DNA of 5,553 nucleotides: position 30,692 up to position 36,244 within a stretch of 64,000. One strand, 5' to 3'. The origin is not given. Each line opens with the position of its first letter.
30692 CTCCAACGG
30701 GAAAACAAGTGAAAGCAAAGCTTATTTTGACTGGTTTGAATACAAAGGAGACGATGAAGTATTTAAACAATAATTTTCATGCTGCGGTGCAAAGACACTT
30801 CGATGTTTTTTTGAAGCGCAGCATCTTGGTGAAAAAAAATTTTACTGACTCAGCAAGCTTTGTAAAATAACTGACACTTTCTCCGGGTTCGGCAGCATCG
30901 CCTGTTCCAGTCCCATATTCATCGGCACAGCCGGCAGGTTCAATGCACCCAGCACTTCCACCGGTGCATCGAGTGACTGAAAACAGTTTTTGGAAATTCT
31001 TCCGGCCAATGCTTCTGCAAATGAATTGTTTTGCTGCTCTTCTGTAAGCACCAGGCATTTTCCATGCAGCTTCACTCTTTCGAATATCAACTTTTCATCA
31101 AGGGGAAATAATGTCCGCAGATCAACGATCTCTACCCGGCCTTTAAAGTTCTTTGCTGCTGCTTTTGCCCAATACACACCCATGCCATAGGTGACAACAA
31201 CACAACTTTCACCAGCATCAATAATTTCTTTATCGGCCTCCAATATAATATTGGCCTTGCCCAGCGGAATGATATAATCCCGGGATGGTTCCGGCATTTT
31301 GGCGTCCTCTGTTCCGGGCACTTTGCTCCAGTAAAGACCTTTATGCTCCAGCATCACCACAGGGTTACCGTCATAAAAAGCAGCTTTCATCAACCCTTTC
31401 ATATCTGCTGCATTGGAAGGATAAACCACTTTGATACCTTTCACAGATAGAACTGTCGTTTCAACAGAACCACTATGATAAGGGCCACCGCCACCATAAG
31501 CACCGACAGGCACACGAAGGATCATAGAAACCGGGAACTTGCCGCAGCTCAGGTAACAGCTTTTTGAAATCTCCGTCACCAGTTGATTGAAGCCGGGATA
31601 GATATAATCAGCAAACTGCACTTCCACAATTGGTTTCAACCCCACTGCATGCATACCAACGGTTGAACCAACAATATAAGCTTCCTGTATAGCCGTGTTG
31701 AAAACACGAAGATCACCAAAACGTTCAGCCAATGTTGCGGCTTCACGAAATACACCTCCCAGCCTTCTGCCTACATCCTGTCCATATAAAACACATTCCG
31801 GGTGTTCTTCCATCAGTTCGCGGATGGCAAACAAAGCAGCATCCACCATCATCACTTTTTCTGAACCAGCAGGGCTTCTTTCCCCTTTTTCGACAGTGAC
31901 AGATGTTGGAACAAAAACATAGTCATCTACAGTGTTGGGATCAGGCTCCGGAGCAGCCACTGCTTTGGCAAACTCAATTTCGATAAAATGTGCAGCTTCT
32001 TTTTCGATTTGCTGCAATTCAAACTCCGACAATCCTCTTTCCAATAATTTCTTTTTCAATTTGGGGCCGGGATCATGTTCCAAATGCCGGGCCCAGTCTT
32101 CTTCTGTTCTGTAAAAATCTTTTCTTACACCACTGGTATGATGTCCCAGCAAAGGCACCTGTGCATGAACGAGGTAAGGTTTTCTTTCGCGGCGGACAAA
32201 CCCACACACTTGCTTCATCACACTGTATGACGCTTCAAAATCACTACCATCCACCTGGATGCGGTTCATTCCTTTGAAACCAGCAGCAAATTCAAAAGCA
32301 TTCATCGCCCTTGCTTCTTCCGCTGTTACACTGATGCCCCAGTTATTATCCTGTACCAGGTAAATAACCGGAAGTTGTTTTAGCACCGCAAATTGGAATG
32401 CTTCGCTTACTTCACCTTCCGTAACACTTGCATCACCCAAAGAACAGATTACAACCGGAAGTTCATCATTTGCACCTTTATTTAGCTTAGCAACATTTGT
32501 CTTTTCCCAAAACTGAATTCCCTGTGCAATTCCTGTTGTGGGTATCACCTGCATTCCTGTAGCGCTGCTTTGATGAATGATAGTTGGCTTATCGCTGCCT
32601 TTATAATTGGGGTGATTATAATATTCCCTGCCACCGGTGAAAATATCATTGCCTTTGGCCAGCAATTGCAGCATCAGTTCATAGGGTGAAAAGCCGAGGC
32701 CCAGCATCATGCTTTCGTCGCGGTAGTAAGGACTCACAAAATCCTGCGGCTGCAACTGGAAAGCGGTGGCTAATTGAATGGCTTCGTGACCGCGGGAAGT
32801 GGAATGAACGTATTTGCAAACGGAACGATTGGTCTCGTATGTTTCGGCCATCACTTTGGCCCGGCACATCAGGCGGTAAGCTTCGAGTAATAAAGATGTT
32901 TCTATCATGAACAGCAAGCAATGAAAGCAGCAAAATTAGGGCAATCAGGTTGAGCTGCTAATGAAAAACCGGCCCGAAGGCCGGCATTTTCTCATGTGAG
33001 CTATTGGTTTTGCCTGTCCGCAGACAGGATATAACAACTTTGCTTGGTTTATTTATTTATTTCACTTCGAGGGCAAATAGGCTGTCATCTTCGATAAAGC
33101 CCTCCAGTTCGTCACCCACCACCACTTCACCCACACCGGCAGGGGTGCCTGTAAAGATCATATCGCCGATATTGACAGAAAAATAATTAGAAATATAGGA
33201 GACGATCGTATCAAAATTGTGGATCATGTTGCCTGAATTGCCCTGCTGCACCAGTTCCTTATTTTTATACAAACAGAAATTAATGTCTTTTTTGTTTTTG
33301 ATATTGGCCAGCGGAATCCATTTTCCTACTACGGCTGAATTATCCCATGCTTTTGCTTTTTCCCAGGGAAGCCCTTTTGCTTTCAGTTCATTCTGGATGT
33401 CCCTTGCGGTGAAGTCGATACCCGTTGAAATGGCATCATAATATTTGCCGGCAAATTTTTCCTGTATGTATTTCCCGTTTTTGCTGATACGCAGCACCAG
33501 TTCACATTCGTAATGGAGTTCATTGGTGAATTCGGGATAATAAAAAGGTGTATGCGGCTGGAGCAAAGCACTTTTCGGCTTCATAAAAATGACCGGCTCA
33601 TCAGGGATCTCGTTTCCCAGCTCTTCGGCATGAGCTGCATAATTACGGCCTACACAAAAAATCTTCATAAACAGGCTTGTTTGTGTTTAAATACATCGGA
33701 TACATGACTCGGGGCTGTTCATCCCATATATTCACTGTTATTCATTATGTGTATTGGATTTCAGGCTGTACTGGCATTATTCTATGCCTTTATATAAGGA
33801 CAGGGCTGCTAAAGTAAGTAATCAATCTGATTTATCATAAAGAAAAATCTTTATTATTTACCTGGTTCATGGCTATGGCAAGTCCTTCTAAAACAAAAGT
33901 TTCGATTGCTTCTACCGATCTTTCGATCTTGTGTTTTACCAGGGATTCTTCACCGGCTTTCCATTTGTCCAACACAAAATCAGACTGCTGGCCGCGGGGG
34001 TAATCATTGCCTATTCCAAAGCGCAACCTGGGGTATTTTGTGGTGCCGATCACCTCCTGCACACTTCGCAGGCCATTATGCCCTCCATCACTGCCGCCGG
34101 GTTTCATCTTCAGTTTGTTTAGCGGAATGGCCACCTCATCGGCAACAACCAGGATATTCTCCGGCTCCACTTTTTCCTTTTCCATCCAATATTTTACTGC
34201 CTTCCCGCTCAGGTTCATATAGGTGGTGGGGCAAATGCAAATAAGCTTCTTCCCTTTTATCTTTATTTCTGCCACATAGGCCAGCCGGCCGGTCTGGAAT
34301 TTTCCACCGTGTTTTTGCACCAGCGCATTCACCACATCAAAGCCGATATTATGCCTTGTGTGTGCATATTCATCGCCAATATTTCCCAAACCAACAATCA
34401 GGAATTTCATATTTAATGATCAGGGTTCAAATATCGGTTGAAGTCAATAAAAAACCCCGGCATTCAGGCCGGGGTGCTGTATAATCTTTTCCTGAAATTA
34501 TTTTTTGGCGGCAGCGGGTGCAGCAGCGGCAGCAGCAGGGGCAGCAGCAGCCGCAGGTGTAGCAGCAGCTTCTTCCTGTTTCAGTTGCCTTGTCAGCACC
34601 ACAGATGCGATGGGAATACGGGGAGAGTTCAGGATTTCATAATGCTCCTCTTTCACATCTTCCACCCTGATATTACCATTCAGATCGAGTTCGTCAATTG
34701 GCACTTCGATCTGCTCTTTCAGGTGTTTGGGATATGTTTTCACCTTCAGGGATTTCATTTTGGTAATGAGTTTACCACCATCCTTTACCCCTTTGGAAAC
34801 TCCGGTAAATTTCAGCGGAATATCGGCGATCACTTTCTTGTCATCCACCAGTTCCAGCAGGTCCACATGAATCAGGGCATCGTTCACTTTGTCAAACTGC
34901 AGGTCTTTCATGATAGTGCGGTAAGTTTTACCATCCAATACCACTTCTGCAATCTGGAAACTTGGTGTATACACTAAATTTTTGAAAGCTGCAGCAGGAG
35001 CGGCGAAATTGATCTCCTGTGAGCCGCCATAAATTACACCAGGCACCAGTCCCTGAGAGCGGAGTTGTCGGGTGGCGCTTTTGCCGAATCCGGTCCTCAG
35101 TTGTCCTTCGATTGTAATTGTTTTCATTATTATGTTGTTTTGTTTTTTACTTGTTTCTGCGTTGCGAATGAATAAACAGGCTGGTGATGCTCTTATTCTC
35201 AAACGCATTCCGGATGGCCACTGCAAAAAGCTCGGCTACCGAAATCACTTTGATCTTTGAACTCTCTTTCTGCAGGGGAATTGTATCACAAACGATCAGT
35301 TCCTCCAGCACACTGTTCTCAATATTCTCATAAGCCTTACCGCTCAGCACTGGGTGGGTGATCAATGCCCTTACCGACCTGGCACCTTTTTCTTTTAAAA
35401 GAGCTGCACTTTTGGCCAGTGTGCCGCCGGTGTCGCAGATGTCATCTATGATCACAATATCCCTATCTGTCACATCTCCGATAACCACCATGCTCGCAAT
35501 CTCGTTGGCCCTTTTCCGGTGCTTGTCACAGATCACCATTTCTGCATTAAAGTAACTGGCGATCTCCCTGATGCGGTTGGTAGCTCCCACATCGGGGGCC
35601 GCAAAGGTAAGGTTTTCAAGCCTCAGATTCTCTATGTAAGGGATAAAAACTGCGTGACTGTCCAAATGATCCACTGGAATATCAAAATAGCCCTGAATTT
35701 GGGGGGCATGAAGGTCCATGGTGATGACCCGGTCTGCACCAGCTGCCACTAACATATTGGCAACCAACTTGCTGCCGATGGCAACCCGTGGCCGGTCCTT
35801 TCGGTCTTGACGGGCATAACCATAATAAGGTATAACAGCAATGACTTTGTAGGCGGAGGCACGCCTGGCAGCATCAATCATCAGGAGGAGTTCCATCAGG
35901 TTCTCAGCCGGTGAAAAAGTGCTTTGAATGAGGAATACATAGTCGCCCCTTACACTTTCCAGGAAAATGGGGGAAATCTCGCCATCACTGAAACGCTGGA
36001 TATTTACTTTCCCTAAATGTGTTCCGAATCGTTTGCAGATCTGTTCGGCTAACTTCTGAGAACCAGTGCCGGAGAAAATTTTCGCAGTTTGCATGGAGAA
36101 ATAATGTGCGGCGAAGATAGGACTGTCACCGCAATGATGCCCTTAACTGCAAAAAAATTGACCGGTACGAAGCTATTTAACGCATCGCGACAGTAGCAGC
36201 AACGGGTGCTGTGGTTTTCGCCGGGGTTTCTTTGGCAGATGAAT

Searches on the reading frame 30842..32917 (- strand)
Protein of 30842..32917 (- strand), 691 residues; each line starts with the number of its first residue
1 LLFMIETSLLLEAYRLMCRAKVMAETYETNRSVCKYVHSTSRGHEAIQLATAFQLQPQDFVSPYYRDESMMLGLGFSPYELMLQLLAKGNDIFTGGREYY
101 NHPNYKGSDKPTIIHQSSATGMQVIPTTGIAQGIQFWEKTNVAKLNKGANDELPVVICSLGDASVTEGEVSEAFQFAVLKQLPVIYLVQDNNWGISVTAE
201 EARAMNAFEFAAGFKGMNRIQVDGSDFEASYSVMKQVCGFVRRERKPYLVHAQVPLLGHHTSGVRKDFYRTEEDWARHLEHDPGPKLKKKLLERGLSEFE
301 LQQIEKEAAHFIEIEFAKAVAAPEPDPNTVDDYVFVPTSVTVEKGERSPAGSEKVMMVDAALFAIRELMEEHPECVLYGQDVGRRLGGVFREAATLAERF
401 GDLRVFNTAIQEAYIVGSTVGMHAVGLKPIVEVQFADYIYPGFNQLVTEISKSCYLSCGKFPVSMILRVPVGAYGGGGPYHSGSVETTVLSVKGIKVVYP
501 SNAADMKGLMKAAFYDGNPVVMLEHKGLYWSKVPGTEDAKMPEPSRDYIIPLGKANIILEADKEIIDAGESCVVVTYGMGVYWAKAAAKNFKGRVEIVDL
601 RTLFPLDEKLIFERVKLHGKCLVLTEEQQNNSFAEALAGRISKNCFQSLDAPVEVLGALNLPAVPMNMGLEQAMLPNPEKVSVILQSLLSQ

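Call 8: search_protein_families(library=pfam, proteins=[window:30842-32917:-])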
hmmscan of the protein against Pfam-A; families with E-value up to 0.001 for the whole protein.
window:30842-32917:- (691 aa): 3 families
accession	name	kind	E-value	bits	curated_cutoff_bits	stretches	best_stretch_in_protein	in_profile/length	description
PF00676.26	E1_dh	-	1.7e-42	145.8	22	1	24-327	12-299/300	Dehydrogenase E1 component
PF02779.29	Transket_pyr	-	7.9e-28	97.7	27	1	354-529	2-172/174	Transketolase, pyrimidine binding domain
PF02780.25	Transketolase_C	-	5.5e-20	72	25.9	1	565-681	5-124/124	Transketolase, C-terminal domain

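Call 32: search_protein_families(library=ncbifam, max_evalue=1e-10, proteins=[window:30842-32917:-])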
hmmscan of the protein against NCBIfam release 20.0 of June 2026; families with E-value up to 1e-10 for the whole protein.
window:30842-32917:- (691 aa): 6 families
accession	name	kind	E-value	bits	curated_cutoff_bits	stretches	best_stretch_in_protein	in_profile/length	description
NF006667.0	PRK09212.1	subfamily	1.7e-52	178.4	321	1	356-685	5-319/327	pyruvate dehydrogenase complex E1 component subunit beta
NF008854.0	PRK11892.1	equivalog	2.7e-51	174.7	454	1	332-682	117-455/464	pyruvate dehydrogenase complex E1 component subunit beta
TIGR03181.1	PDH_E1_alph_x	equivalog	3.8e-45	154.2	411.35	1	5-344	21-336/341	pyruvate dehydrogenase (acetyl-transferring) E1 component subunit alpha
TIGR03182.1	PDH_E1_alph_y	equivalog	1.1e-35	123.1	393.85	1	11-335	5-314/315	pyruvate dehydrogenase (acetyl-transferring) E1 component subunit alpha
NF004559.0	PRK05899.2-5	equivalog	3.1e-16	58.7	488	1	142-643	138-580/627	transketolase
TIGR00204.1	dxs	equivalog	8e-14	51.1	465.95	1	396-645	346-573/616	1-deoxy-D-xylulose-5-phosphate synthase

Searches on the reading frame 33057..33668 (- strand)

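Call 8: search_protein_families(library=pfam, proteins=[window:33057-33668:-])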
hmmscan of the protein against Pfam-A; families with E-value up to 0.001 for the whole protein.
window:33057-33668:- (203 aa): 1 family
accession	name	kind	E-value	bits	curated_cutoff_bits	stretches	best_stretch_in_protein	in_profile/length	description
PF01557.24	FAA_hydrolase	-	1.9e-46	158.9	23.9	1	2-193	1-194/214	Fumarylacetoacetate (FAA) hydrolase C-terminal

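Call 32: search_protein_families(library=ncbifam, max_evalue=1e-10, proteins=[window:33057-33668:-])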
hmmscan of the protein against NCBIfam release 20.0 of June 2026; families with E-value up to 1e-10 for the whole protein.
window:33057-33668:- (203 aa): 6 families
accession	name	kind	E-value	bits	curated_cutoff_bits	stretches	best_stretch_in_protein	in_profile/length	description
NF007967.0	PRK10691.1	equivalog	1.1e-48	165.4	201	1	2-197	18-214/219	fumarylacetoacetate hydrolase family protein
TIGR02303.1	HpaG-C-term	equivalog_domain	2.6e-38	131.9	276.4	1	2-193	44-233/245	4-hydroxyphenylacetate degradation bifunctional isomerase/decarboxylase, C-terminal subunit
NF053535.1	DhyDRhmHlse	equivalog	2.9e-32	112.1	500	1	2-182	72-250/284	2,4-didehydro-3-deoxy-L-rhamnonate hydrolase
NF011750.0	PRK15203.1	equivalog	2.2e-28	99.2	811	1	3-188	225-408/429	4-hydroxyphenylacetate degradation bifunctional isomerase/decarboxylase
NF009399.0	PRK12764.1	equivalog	6.1e-20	71.7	444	1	2-189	23-206/501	fumarylacetoacetate hydrolase family protein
TIGR02305.1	HpaG-N-term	equivalog_domain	2.8e-17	62.9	228.65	1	20-192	28-195/205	4-hydroxyphenylacetate degradation bifunctional isomerase/decarboxylase, N-terminal subunit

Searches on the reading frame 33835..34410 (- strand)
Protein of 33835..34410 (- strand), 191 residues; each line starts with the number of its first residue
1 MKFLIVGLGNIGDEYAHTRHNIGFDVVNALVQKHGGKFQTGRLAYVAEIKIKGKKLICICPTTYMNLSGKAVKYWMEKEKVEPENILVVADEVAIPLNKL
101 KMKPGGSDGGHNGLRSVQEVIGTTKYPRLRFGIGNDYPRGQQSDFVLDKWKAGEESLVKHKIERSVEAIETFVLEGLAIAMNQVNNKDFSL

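Call 8: search_protein_families(library=pfam, proteins=[window:33835-34410:-])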
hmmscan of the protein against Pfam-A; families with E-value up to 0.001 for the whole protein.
window:33835-34410:- (191 aa): 1 family
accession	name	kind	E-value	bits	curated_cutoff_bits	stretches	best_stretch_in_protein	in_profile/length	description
PF01195.25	Pept_tRNA_hydro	-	7e-61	205.7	27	1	4-185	1-183/183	Peptidyl-tRNA hydrolase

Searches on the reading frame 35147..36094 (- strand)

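Call 8: search_protein_families(library=pfam, proteins=[window:35147-36094:-])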
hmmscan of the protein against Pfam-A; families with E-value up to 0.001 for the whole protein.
window:35147-36094:- (315 aa): 3 families
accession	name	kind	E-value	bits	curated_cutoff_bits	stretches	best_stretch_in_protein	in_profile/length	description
PF13793.12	Pribosyltran_N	-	8.4e-49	164.8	25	1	5-119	2-117/117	N-terminal domain of ribose phosphate pyrophosphokinase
PF14572.12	Pribosyl_synth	-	8.5e-23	81.7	27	1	197-307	70-183/184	Phosphoribosyl synthetase-associated domain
PF00156.33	Pribosyltran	-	8.8e-14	51.6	26.3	1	154-247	23-124/158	Phosphoribosyl transferase domain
